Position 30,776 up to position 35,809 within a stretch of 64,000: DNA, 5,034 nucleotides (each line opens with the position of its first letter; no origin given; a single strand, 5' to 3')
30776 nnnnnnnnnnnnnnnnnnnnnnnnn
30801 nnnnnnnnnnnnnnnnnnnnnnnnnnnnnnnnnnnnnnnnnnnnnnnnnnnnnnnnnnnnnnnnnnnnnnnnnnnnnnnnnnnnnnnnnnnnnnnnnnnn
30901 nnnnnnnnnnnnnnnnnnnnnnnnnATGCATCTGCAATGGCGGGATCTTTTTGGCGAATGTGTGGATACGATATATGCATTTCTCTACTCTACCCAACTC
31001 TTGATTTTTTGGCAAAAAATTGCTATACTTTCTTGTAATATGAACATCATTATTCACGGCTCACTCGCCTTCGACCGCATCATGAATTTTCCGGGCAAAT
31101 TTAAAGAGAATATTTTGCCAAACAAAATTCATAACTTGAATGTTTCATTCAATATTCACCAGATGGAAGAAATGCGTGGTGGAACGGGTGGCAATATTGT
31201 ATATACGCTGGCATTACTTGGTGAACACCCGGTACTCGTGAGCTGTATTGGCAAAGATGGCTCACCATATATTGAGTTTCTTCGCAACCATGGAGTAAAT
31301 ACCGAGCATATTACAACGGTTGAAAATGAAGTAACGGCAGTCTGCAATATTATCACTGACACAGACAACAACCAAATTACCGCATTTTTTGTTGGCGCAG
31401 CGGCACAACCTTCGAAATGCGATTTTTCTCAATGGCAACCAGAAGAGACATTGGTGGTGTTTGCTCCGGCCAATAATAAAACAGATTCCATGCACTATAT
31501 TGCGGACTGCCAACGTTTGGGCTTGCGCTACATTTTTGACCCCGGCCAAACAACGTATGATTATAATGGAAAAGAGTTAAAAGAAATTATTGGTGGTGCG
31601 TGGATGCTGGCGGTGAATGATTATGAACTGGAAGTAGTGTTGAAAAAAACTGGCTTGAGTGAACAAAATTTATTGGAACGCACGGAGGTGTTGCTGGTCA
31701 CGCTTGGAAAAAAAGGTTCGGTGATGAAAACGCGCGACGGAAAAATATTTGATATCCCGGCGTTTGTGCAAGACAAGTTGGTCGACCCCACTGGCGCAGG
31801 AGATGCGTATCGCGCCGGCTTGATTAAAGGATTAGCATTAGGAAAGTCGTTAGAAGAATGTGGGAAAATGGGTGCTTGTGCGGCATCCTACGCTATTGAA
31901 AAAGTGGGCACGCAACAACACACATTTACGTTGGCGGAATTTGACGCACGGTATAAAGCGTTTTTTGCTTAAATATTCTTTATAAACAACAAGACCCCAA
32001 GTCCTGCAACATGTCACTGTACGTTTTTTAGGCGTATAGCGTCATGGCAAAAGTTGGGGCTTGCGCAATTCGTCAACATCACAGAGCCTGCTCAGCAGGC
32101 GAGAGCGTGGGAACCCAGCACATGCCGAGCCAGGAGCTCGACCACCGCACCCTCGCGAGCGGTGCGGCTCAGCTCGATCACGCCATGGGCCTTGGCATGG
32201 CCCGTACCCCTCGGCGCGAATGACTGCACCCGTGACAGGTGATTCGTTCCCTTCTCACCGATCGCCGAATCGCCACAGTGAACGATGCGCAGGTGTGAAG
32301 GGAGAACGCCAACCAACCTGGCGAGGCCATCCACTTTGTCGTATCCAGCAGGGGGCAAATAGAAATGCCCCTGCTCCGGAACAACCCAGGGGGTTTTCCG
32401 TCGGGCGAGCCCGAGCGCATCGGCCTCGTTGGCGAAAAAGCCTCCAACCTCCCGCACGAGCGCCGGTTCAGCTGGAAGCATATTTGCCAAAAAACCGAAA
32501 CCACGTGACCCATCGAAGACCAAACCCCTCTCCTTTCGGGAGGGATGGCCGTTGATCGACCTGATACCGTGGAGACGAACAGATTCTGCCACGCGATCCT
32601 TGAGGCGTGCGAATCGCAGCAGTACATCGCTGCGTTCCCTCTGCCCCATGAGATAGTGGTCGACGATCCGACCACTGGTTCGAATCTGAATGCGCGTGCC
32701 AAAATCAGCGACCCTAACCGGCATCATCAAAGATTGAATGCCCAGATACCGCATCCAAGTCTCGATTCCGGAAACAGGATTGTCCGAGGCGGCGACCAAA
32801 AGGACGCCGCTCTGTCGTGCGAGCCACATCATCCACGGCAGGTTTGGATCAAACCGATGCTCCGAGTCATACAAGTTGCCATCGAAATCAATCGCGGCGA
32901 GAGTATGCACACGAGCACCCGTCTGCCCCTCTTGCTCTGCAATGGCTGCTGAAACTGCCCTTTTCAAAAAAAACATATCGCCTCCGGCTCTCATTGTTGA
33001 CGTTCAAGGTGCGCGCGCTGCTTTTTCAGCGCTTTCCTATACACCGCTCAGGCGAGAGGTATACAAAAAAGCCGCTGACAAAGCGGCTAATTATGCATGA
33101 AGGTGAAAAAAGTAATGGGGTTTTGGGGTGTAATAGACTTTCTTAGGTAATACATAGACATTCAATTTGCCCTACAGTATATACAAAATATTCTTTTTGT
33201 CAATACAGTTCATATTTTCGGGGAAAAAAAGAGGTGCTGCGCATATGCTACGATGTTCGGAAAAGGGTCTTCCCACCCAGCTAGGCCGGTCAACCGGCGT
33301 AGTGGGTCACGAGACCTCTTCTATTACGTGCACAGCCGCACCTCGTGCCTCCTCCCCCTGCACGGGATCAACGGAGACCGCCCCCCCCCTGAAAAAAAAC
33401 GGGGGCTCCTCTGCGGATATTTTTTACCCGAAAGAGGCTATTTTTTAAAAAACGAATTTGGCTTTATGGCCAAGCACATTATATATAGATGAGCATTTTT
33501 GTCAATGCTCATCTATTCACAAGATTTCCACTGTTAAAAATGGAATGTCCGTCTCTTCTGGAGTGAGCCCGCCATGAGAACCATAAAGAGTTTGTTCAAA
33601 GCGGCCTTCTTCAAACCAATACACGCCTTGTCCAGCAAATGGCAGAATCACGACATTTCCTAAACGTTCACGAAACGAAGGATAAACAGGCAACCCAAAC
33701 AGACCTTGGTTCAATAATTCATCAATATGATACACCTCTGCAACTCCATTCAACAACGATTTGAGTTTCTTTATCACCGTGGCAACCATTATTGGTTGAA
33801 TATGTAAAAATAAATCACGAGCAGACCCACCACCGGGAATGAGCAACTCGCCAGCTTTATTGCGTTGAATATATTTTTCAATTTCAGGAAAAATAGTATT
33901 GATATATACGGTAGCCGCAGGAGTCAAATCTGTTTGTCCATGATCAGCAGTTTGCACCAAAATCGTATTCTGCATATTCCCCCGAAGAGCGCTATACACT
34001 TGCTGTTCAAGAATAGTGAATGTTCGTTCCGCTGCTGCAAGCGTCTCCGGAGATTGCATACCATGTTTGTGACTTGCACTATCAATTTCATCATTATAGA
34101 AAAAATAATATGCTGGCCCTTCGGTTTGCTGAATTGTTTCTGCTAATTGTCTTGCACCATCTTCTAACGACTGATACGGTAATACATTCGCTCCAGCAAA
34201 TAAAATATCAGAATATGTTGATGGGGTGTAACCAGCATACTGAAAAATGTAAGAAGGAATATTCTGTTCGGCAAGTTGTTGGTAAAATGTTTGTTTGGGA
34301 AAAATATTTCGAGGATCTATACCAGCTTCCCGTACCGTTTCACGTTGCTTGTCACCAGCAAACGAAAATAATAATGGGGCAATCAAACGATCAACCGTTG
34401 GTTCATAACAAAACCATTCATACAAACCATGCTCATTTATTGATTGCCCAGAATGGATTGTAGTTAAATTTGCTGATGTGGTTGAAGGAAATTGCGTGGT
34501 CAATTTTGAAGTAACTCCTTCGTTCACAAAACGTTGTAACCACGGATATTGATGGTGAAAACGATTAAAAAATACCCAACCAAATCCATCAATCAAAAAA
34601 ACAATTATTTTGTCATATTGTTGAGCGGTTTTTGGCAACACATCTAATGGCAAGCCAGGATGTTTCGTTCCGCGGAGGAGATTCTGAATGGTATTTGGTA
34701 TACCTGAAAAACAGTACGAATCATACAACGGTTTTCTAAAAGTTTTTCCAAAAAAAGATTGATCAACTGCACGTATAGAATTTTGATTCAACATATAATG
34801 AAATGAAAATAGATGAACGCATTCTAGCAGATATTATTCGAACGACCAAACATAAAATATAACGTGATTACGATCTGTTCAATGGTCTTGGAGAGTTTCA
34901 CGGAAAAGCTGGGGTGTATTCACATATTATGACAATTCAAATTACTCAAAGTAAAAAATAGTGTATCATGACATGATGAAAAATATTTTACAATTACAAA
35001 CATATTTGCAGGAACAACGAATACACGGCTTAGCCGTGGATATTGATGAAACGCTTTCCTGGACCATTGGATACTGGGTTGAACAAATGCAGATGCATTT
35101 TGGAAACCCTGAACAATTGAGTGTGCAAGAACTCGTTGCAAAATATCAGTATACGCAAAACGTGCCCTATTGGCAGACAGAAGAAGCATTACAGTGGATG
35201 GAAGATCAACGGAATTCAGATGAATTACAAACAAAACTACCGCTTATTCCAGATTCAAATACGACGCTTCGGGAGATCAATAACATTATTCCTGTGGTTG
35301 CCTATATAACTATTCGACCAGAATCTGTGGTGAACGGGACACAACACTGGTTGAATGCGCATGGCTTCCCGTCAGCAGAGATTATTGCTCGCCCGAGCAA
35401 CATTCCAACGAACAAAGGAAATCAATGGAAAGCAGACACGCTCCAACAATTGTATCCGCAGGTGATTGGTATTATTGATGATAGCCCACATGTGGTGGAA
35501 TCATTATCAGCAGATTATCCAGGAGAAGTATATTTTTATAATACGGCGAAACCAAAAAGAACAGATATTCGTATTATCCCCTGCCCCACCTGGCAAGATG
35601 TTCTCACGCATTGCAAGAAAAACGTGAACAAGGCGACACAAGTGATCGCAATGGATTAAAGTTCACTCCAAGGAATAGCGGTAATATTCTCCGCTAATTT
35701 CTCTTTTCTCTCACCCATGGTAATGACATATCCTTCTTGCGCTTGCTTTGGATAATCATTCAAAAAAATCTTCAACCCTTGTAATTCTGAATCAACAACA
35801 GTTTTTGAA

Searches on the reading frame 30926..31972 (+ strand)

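Call 48: search_protein_families(library=pfam, proteins=[window:30926-31972:+], max_evalue=0.00001)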
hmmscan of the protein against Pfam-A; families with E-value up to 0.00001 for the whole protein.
window:30926-31972:+ (348 aa): 1 family
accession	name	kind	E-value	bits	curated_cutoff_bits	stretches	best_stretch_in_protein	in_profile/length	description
PF00294.29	PfkB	-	7e-43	147.5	25.8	1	70-331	22-297/302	pfkB family carbohydrate kinase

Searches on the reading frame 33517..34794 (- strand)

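Call 47: search_protein_families(library=pfam, proteins=[window:33517-34794:-], max_evalue=0.00001)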
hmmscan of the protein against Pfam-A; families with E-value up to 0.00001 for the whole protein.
window:33517-34794:- (425 aa): 1 family
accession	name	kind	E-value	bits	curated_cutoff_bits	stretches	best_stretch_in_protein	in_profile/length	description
PF01663.27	Phosphodiest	-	1.5e-26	94.2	23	1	64-385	2-317/342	Type I phosphodiesterase / nucleotide pyrophosphatase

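Call 59: search_protein_families(library=padloc, proteins=[window:33517-34794:-], max_evalue=0.001)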
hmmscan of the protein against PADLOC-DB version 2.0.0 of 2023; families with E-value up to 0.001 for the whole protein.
window:33517-34794:- (425 aa): 0 families

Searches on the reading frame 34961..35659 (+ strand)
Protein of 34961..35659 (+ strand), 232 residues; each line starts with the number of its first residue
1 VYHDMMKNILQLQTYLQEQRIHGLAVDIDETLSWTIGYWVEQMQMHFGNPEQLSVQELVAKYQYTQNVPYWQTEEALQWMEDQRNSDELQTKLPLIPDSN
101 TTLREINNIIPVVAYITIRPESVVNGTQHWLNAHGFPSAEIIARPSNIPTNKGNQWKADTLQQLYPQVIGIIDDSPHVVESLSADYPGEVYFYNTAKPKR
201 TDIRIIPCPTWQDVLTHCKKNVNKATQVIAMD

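Call 47: search_protein_families(library=pfam, proteins=[window:34961-35659:+], max_evalue=0.00001)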
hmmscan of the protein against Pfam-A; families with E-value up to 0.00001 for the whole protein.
window:34961-35659:+ (232 aa): 0 families

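Call 59: search_protein_families(library=padloc, proteins=[window:34961-35659:+], max_evalue=0.001)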
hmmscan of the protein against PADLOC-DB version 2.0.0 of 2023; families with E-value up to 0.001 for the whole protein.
window:34961-35659:+ (232 aa): 0 families

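Call 61: search_protein_families(library=pfam, proteins=[window:34961-35659:+], max_evalue=0.01)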
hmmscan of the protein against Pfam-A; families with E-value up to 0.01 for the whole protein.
window:34961-35659:+ (232 aa): 2 families
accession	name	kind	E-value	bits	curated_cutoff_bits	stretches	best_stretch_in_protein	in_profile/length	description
PF24694.1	LNS2_PITM1-3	-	2.1e-05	24.9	27.7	1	113-166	40-91/124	PITM 1-3, LNS2 domain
PF06941.18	NT5C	-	3.5e-05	24.2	24.8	1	24-142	4-119/180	5' nucleotidase, deoxy (Pyrimidine), cytosolic type C protein (NT5C)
